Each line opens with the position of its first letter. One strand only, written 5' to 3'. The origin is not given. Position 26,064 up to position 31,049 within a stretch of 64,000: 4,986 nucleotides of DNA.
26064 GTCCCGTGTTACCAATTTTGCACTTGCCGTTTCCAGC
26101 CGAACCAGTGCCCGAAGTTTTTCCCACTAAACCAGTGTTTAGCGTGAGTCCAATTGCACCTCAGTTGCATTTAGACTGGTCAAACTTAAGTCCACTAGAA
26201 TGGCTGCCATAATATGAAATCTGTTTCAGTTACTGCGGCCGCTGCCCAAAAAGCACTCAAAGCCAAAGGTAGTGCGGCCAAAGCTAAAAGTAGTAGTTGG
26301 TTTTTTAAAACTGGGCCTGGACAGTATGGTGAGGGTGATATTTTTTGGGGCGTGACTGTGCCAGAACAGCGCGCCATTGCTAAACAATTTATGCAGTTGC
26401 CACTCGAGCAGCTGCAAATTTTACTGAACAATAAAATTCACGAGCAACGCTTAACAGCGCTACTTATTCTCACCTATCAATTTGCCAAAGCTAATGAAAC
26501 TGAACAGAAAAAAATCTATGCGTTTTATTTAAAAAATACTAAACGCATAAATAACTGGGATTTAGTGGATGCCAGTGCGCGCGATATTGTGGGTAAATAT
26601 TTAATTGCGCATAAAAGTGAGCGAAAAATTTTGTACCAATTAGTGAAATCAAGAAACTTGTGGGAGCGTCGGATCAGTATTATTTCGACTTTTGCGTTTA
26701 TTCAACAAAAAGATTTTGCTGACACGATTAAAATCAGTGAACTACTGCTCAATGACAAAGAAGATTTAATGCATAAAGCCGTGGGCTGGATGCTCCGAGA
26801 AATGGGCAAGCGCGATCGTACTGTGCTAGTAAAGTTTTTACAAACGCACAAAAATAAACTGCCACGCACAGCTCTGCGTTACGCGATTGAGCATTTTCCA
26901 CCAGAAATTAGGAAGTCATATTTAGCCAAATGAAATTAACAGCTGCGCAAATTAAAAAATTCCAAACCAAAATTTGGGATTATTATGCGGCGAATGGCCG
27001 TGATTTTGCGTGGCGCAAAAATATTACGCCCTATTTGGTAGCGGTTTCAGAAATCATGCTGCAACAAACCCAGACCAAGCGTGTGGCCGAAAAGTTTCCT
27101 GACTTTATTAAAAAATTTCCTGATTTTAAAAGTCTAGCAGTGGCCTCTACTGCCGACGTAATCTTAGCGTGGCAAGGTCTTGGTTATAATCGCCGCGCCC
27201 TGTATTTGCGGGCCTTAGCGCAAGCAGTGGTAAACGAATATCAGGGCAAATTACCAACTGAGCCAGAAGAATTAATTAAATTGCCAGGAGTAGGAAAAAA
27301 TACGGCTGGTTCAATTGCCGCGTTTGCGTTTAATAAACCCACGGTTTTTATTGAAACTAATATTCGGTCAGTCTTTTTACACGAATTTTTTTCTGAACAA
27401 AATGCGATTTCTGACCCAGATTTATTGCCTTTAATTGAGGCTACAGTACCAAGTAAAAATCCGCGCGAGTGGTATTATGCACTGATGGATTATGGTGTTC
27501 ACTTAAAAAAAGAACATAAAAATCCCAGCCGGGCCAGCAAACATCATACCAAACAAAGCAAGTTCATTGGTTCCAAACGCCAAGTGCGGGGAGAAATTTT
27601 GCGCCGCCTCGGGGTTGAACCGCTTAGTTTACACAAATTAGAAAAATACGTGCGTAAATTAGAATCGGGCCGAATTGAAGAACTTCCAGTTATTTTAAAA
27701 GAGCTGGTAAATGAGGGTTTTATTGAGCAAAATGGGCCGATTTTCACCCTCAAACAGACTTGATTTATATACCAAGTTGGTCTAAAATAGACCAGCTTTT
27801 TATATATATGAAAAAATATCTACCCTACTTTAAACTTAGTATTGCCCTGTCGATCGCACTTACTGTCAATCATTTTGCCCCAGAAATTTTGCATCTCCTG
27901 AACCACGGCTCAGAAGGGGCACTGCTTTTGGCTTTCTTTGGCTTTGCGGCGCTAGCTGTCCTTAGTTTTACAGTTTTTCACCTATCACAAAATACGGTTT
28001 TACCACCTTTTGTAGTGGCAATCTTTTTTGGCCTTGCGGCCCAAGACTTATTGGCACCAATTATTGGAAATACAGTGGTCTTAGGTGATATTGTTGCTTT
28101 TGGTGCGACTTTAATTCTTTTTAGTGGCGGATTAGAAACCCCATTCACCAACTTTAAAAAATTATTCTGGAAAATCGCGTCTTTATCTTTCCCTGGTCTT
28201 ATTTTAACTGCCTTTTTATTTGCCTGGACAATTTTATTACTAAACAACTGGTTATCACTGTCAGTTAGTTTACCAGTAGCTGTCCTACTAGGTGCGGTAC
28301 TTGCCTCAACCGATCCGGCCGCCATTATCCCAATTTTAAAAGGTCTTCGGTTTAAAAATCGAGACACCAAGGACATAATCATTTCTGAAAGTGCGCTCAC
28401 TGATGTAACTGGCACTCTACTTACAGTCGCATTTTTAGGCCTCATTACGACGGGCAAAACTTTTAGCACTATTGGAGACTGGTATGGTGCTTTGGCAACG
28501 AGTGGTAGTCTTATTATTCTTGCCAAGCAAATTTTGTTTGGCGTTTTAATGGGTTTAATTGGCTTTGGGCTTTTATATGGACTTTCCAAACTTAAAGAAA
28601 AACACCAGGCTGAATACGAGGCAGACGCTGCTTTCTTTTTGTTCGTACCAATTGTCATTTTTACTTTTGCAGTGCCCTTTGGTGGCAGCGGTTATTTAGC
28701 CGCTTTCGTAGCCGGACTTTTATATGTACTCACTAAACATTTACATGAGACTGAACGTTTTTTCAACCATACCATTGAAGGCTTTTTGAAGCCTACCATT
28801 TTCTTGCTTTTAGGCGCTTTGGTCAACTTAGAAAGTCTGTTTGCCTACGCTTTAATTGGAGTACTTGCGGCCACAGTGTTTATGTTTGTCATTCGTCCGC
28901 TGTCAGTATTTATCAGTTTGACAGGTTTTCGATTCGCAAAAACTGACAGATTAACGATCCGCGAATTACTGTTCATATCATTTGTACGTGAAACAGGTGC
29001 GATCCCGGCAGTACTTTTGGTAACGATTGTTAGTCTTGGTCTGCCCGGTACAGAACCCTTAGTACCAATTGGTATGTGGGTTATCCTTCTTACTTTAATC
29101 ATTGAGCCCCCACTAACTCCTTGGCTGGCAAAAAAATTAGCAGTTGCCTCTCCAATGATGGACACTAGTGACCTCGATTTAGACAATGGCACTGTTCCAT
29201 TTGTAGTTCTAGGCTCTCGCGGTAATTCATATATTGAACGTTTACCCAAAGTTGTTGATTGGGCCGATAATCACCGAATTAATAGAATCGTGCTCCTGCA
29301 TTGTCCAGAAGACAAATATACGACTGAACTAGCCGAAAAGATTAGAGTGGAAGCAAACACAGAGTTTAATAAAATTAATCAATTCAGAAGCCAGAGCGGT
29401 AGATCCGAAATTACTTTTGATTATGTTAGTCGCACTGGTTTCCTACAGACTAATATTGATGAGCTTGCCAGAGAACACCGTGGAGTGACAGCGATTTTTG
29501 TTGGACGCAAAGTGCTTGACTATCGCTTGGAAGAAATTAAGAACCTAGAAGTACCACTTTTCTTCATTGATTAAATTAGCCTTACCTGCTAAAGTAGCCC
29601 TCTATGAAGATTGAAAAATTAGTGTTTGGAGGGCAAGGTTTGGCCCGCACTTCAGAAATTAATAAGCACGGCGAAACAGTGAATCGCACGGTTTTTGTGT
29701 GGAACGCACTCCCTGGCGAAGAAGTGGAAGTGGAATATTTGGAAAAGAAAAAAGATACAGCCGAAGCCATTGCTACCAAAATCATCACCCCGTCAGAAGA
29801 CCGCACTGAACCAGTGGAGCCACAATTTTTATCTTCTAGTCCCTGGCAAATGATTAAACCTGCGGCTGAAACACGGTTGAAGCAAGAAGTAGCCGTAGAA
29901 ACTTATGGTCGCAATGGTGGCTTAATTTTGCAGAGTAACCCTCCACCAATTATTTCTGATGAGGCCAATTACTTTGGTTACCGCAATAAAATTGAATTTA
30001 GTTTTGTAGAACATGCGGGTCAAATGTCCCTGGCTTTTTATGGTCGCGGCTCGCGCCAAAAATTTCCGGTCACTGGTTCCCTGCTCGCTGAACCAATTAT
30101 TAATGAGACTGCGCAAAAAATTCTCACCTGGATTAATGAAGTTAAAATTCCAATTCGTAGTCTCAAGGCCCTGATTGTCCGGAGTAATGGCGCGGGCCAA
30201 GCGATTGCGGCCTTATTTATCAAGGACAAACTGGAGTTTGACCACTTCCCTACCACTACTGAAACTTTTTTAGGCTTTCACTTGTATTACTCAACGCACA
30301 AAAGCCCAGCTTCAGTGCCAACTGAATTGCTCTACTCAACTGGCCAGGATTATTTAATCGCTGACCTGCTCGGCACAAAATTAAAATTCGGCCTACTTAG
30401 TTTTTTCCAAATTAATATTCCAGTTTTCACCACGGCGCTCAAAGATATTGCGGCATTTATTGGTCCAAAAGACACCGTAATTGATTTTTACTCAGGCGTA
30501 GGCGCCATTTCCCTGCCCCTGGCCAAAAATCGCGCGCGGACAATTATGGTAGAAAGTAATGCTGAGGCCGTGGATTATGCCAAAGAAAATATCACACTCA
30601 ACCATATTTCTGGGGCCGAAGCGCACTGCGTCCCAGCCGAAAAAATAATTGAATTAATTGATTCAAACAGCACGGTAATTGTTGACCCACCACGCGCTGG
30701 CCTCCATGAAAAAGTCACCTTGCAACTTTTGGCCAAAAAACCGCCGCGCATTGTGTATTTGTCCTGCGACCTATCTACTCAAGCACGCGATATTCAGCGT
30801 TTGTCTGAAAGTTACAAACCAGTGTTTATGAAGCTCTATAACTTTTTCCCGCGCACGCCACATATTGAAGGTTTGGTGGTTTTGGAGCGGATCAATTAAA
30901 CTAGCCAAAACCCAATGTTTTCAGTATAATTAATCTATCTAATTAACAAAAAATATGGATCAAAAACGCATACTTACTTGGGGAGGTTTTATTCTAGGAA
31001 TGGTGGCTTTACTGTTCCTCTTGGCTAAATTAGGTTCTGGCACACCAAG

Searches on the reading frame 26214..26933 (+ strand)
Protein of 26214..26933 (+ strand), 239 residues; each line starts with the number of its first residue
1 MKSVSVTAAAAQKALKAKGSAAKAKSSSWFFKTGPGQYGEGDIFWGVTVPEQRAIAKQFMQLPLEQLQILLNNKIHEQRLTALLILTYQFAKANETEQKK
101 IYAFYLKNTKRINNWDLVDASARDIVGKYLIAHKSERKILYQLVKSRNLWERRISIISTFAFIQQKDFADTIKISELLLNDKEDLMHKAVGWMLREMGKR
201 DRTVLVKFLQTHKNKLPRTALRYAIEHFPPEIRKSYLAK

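Call 90: search_protein_families(library=pfam, proteins=[window:26214-26933:+], max_evalue=0.001)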
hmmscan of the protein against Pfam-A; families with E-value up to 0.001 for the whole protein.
window:26214-26933:+ (239 aa): 1 family
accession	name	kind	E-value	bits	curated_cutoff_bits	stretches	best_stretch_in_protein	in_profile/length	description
PF08713.17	DNA_alkylation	-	1.4e-63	214.9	21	1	12-228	2-213/213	DNA alkylation repair enzyme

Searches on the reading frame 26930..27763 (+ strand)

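Call 90: search_protein_families(library=pfam, proteins=[window:26930-27763:+], max_evalue=0.001)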
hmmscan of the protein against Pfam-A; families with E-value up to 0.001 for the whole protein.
window:26930-27763:+ (277 aa): 2 families
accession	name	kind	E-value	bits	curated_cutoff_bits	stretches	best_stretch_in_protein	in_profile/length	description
PF00730.31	HhH-GPD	-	1e-14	55.2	26.2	1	39-156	1-90/108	HhH-GPD superfamily base excision DNA repair protein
PF00633.29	HHH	-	5.3e-06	26.5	24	1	104-132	2-30/30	Helix-hairpin-helix motif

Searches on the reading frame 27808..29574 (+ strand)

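Call 90: search_protein_families(library=pfam, proteins=[window:27808-29574:+], max_evalue=0.001)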
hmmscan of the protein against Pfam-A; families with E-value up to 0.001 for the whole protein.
window:27808-29574:+ (588 aa): 1 family
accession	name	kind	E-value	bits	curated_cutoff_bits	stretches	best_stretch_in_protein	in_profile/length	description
PF00999.27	Na_H_Exchanger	-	1.5e-44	152.8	26.2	1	52-442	4-374/375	Sodium/hydrogen exchanger, transmembrane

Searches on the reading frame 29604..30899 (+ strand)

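Call 90: search_protein_families(library=pfam, proteins=[window:29604-30899:+], max_evalue=0.001)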
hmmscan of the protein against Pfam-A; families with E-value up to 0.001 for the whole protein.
window:29604-30899:+ (431 aa): 5 families
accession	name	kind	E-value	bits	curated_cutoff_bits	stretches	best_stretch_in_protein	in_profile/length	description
PF05958.17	tRNA_U5-meth_tr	-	1.1e-19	71.2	23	1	268-429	180-356/357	tRNA (Uracil-5-)-methyltransferase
PF02475.24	TRM5-TYW2_MTfase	-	1.1e-08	35.6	28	1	281-337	29-87/164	TRM5/TYW2 methyltransferase domain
PF05175.20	MTS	-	2.5e-07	30.9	23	1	289-368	32-113/170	Methyltransferase small domain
PF03602.21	Cons_hypoth95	-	0.0001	22.5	24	1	287-379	40-139/182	Conserved hypothetical protein 95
PF01938.26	TRAM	-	0.00014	22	21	1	2-55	11-58/61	TRAM domain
